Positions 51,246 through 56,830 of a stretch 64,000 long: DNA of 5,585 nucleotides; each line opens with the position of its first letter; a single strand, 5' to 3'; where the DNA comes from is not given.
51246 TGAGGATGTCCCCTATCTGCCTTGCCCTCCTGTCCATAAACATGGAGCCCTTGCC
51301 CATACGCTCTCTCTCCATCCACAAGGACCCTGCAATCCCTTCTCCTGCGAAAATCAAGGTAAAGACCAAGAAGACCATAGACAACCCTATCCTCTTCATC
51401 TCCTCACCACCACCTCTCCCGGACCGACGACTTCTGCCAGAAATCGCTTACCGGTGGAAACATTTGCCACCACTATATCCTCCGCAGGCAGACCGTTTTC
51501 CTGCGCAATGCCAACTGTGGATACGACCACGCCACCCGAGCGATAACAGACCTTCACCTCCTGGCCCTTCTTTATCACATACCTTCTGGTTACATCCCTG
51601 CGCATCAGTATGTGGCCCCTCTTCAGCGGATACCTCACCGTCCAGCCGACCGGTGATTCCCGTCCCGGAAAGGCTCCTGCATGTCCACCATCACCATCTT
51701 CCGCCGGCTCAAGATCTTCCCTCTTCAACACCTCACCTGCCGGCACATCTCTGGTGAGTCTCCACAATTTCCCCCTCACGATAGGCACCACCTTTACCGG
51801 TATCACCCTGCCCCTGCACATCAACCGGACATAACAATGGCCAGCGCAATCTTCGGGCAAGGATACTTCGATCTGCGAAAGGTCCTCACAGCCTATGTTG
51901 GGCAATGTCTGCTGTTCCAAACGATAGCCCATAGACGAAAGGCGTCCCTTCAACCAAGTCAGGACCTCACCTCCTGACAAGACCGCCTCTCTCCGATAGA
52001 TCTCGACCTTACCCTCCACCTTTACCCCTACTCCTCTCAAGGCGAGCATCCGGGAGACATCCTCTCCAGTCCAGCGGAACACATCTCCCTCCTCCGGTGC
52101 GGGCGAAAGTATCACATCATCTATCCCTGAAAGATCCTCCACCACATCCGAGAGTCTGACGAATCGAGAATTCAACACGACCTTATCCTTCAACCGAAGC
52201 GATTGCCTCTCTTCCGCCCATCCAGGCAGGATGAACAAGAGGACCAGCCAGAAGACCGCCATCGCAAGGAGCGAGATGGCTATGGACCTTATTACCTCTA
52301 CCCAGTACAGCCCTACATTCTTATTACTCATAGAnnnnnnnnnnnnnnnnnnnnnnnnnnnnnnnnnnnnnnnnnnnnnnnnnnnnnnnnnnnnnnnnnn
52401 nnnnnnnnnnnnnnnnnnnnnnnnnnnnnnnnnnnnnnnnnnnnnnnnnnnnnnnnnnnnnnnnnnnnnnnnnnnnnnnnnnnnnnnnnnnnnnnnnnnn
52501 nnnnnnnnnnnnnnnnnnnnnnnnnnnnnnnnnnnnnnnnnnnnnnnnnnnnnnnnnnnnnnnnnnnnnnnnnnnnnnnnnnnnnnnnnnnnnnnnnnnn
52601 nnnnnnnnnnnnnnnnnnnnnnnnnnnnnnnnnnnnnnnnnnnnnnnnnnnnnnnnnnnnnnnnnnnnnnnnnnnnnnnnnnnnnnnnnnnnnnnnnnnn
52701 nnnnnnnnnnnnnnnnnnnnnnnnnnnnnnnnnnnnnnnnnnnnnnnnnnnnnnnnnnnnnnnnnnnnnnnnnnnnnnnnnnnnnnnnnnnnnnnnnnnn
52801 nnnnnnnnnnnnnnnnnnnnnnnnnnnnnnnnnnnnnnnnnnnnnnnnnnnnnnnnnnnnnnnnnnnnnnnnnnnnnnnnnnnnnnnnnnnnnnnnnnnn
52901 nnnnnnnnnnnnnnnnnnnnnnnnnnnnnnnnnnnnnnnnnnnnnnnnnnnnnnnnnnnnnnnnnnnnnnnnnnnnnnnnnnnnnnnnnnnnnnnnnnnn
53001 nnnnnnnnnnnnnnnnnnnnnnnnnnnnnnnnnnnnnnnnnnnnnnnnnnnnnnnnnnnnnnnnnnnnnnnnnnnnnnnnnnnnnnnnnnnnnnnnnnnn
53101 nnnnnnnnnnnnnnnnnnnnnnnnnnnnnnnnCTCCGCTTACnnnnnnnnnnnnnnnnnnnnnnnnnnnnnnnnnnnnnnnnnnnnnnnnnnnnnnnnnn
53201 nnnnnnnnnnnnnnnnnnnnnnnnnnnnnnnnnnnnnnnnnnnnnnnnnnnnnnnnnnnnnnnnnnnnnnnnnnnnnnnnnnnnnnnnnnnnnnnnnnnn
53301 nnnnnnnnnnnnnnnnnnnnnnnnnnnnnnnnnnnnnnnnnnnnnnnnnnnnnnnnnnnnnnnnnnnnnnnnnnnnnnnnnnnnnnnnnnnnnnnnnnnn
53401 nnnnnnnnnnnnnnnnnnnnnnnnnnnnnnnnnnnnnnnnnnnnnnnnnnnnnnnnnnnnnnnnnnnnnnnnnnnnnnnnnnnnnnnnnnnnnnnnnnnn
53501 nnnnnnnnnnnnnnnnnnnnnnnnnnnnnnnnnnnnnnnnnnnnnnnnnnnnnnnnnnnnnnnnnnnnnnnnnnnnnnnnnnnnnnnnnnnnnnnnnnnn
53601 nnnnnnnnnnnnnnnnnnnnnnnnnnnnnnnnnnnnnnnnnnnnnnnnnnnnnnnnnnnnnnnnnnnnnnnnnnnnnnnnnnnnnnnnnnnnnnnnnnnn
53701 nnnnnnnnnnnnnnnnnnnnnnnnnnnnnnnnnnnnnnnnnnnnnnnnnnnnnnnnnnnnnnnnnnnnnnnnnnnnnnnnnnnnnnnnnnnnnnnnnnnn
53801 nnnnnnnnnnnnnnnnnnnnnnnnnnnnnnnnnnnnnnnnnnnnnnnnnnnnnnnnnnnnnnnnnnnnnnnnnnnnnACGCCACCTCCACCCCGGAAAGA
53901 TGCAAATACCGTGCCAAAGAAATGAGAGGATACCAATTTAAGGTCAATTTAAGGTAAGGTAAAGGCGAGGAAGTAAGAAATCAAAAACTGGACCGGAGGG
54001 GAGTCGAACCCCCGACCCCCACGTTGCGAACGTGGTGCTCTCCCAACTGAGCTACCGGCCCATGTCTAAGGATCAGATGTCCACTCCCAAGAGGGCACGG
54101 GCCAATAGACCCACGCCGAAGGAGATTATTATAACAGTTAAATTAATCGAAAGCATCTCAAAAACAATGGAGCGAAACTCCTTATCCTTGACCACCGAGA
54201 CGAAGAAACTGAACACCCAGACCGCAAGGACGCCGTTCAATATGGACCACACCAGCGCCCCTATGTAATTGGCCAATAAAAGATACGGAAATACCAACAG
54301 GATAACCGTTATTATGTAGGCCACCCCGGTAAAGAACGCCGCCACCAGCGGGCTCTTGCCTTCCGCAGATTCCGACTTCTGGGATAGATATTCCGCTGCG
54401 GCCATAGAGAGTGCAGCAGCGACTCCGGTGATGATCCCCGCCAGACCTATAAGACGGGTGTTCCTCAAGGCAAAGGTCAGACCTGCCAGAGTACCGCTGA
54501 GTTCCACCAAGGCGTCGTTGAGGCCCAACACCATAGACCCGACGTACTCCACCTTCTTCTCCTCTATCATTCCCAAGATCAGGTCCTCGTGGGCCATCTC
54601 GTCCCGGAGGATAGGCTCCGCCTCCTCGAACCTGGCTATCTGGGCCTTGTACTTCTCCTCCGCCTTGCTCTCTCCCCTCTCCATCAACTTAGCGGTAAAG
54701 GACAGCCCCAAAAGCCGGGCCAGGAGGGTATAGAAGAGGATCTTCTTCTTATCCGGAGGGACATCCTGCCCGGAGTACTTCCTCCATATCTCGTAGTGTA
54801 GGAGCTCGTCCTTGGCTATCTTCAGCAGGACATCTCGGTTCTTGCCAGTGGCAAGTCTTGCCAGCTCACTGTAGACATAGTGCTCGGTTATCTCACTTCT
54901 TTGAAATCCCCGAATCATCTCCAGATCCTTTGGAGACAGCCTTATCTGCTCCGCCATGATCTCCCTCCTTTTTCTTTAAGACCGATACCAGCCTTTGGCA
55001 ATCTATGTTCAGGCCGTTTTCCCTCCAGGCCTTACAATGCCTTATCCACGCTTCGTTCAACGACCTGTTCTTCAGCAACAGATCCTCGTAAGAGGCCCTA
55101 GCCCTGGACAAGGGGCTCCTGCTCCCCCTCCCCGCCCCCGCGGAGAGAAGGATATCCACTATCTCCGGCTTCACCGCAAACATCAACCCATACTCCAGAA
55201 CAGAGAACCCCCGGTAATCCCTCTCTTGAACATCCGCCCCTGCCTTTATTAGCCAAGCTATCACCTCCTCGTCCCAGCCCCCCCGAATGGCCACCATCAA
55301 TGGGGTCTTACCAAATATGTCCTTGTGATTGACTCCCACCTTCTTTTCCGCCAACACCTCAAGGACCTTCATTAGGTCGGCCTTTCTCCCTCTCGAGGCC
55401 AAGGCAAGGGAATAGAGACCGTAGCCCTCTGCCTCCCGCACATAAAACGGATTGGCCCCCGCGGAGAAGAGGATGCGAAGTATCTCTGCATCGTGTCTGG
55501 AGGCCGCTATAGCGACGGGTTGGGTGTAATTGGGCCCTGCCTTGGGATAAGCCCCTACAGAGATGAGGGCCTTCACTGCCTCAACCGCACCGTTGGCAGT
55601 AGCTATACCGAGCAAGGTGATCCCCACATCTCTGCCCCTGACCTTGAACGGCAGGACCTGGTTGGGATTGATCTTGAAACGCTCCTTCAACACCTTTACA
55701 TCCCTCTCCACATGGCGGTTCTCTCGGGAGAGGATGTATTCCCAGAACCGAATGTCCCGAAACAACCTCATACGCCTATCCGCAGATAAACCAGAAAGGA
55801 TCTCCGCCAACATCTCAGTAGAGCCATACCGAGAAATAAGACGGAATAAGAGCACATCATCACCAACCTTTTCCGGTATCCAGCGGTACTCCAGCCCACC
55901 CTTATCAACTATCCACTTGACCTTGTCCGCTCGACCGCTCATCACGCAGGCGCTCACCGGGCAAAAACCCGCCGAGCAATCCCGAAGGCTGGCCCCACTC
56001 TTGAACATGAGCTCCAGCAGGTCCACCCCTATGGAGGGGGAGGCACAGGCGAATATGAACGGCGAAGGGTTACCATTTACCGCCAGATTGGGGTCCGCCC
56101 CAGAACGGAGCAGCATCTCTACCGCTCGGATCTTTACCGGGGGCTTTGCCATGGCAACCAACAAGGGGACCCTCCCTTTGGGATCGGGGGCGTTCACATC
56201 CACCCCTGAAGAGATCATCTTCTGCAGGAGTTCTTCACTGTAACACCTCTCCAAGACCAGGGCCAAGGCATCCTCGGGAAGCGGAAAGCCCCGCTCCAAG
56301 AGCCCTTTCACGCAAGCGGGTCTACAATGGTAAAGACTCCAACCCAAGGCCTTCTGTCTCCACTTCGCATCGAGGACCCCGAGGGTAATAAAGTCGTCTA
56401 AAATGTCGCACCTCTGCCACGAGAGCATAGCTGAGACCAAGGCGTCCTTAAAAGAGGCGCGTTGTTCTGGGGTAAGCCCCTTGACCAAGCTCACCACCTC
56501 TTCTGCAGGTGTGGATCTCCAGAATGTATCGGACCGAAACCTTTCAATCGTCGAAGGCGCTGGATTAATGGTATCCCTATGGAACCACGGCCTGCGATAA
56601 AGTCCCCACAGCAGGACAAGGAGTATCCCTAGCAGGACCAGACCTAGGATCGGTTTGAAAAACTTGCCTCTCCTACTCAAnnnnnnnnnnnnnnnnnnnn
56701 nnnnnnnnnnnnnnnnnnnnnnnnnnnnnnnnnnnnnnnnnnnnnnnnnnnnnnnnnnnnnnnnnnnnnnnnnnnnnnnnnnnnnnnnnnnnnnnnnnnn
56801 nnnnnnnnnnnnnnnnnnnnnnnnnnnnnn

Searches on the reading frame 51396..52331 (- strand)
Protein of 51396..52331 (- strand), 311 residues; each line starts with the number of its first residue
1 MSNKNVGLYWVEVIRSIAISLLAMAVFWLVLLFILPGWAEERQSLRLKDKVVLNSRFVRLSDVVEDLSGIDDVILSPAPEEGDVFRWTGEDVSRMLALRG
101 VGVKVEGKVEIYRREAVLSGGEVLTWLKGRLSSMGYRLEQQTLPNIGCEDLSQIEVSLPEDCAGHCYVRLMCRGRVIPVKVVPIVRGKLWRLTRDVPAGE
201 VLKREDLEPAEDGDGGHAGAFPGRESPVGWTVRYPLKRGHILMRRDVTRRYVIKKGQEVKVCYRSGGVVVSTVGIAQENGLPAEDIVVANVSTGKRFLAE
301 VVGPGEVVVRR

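Call 70: search_protein_families(library=pfam, proteins=[window:51396-52331:-], max_evalue=0.0001)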
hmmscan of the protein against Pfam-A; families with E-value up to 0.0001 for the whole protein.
window:51396-52331:- (311 aa): 2 families
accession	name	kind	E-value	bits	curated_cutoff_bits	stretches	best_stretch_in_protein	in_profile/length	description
PF13144.11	ChapFlgA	-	5.2e-19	68.9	23.8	1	192-309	6-122/122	Chaperone for flagella basal body P-ring formation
PF08666.17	SAF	-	8.3e-06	26.7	21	1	193-247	7-62/63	SAF domain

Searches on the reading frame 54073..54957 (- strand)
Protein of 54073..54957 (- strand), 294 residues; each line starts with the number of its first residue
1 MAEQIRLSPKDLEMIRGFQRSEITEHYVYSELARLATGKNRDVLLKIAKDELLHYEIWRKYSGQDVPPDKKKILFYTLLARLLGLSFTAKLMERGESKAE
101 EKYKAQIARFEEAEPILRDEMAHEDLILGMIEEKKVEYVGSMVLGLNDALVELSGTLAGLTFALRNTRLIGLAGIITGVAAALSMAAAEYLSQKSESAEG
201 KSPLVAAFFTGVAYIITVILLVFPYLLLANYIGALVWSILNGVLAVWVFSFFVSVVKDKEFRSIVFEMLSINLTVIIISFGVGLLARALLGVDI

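Call 70: search_protein_families(library=pfam, proteins=[window:54073-54957:-], max_evalue=0.0001)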
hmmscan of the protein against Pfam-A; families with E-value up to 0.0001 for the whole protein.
window:54073-54957:- (294 aa): 1 family
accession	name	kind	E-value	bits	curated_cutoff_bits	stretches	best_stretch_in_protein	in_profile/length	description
PF01988.24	VIT1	-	1.3e-14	55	28.1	2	141-197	3-60/214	VIT family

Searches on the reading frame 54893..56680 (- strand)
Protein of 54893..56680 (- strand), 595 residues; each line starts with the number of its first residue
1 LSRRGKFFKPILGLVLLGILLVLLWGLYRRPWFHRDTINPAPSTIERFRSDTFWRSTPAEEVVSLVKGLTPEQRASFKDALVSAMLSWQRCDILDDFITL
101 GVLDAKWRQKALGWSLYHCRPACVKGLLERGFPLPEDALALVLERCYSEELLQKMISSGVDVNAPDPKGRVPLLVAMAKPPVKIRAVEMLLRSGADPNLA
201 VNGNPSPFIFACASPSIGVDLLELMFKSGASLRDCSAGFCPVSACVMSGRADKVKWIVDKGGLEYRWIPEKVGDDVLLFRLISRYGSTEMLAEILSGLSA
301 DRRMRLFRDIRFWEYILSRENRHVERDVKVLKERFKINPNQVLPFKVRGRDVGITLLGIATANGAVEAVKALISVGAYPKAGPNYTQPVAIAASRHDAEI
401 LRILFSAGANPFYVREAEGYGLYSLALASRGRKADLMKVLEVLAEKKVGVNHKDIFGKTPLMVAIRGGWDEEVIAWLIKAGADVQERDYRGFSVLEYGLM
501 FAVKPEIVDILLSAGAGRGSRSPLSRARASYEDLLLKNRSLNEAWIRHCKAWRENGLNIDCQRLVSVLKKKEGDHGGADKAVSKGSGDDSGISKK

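Call 70: search_protein_families(library=pfam, proteins=[window:54893-56680:-], max_evalue=0.0001)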
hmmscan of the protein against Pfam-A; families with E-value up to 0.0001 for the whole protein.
window:54893-56680:- (595 aa): 5 families
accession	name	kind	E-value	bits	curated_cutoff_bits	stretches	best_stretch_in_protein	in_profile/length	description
PF12796.13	Ank_2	-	2e-22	80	27.3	1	428-516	4-84/90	Ankyrin repeats (3 copies)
PF00023.36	Ank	-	2.3e-15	56.3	21.1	0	457-488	2-32/33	Ankyrin repeat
PF13637.12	Ank_4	-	3.1e-15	56.3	22.7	0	438-478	11-50/50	Ankyrin repeats (many copies)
PF13606.12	Ank_3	-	3.8e-13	48.6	22.3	0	457-484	2-28/30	Ankyrin repeat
PF13857.12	Ank_5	-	2.5e-08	34.5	27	0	450-494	9-52/56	Ankyrin repeats (many copies)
